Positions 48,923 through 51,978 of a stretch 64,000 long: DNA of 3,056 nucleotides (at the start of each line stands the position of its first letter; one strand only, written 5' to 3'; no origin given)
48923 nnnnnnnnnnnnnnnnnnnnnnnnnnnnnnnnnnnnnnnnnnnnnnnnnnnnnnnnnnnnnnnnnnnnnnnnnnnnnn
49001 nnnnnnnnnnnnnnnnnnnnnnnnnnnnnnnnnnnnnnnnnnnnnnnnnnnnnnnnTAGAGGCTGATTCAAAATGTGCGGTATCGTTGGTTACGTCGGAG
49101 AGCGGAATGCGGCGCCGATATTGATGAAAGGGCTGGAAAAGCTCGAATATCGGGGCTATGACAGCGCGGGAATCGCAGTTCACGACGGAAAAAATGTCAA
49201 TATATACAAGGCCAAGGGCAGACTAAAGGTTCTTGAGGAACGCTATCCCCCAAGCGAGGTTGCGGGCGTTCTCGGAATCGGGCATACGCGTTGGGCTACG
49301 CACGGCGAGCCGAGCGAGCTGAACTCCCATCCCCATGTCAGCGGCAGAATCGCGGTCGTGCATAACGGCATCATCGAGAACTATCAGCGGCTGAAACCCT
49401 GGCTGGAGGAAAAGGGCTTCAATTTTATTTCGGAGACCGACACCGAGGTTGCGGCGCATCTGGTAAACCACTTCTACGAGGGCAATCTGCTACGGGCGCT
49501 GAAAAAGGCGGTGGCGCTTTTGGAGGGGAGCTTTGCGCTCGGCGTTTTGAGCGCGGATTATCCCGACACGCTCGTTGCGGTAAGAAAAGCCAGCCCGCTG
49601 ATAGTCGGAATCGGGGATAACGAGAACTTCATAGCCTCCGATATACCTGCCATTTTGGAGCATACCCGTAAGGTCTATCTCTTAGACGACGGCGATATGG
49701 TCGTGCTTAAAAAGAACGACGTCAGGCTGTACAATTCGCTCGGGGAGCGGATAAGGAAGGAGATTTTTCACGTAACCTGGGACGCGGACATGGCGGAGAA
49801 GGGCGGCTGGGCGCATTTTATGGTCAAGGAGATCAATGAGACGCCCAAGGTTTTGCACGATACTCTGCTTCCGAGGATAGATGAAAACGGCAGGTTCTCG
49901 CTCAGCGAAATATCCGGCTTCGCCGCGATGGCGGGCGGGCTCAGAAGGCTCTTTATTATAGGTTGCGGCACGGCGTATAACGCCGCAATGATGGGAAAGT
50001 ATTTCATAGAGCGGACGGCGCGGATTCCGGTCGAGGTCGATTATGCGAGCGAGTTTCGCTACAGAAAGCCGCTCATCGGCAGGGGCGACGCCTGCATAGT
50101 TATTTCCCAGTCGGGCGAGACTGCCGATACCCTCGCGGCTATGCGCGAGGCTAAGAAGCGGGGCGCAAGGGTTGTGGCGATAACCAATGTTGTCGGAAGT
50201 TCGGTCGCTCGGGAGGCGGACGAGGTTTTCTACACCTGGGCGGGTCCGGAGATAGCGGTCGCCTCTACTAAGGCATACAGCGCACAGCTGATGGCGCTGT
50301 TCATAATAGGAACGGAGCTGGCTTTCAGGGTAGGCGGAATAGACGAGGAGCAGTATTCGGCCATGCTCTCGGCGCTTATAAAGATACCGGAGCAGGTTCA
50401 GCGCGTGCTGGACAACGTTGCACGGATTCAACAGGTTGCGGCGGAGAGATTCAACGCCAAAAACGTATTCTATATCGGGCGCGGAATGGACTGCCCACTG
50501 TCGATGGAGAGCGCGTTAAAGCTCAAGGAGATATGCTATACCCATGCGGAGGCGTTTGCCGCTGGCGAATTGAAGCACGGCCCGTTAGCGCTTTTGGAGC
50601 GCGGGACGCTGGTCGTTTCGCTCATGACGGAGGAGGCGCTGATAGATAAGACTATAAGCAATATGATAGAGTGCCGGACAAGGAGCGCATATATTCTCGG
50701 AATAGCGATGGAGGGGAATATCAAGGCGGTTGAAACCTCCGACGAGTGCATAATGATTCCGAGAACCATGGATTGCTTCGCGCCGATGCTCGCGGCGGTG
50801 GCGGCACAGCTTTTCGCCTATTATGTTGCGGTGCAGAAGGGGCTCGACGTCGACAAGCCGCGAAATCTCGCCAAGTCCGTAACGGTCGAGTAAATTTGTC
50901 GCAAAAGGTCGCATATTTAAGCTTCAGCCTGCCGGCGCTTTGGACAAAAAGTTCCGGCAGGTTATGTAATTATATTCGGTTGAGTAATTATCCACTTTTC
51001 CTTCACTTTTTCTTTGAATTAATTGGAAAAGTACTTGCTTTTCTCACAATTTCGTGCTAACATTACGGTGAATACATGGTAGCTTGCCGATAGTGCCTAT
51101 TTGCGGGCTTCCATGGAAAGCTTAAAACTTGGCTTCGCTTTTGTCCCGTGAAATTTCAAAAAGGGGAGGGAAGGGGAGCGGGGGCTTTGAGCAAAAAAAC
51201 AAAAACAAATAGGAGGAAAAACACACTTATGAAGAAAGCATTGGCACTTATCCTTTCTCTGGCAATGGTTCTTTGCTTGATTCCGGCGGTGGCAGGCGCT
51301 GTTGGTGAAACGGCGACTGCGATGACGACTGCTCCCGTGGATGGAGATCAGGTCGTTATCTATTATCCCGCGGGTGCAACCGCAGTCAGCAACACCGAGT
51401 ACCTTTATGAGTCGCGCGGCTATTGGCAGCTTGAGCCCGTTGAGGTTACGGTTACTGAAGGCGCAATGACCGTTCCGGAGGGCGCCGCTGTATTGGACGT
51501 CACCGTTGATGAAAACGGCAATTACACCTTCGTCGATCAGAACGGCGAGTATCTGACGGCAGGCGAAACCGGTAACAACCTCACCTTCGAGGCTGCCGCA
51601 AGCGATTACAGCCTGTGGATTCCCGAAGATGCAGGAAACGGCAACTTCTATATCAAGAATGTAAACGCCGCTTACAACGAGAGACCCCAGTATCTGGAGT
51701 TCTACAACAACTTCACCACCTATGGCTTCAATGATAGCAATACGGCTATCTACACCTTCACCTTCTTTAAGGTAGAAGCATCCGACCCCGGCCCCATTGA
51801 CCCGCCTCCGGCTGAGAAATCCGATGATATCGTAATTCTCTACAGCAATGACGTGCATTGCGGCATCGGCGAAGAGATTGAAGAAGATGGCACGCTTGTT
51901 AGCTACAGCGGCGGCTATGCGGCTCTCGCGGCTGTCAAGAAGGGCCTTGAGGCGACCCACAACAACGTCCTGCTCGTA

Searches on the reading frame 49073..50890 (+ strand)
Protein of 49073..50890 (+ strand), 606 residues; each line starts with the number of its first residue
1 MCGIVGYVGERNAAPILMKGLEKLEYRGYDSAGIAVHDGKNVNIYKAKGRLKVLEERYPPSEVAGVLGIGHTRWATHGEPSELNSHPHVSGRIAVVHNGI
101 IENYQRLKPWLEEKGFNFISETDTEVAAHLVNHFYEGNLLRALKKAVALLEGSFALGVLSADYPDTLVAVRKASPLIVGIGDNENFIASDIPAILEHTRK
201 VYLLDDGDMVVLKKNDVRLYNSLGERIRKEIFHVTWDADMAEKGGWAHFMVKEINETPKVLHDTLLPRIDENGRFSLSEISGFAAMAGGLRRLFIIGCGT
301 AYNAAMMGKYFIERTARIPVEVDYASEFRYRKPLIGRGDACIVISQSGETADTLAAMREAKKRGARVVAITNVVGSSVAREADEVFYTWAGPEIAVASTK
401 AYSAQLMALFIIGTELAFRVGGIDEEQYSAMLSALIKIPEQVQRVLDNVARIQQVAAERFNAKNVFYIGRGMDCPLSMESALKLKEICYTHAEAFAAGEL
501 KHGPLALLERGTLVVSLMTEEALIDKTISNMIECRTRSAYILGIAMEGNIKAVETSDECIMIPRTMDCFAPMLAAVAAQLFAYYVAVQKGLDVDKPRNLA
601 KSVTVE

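Call 9: search_protein_families(library=pfam, proteins=[window:49073-50890:+], max_evalue=0.001)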
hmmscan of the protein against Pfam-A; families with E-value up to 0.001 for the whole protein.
window:49073-50890:+ (606 aa): 4 families
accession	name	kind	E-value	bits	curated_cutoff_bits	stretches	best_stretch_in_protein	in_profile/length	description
PF01380.27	SIS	-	9.5e-54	181.2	25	2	291-409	6-125/131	SIS domain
PF13522.11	GATase_6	-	2e-16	60.7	27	1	67-188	12-128/130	Glutamine amidotransferase domain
PF13537.11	GATase_7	-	5.1e-14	52.8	25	1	85-195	13-122/123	Glutamine amidotransferase domain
PF13580.11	SIS_2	-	1.6e-06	28.6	27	1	324-371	91-137/138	SIS domain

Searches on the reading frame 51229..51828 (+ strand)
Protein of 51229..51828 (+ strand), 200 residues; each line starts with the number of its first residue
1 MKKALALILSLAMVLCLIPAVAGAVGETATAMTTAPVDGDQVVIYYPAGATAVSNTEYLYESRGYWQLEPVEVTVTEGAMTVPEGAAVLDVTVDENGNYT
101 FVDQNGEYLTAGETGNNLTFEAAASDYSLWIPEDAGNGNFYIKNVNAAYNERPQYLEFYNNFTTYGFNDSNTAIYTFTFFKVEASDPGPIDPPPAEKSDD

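Call 33: search_protein_families(library=pfam, proteins=[window:51229-51828:+], max_evalue=10)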
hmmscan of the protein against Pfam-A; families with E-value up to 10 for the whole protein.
seq(200 aa): 3 families
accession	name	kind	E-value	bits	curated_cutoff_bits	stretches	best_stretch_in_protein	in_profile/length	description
PF23607.1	WZC_N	-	0.001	19.9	27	1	66-131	33-94/110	Tyrosine-protein kinase Wzc, N-terminal domain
PF14200.12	RicinB_lectin_2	-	0.063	14.4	25.6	1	95-148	11-70/89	Ricin-type beta-trefoil lectin domain-like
PF09865.15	DUF2092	-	0.11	12.3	21.2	1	100-179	125-200/212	Predicted periplasmic protein (DUF2092)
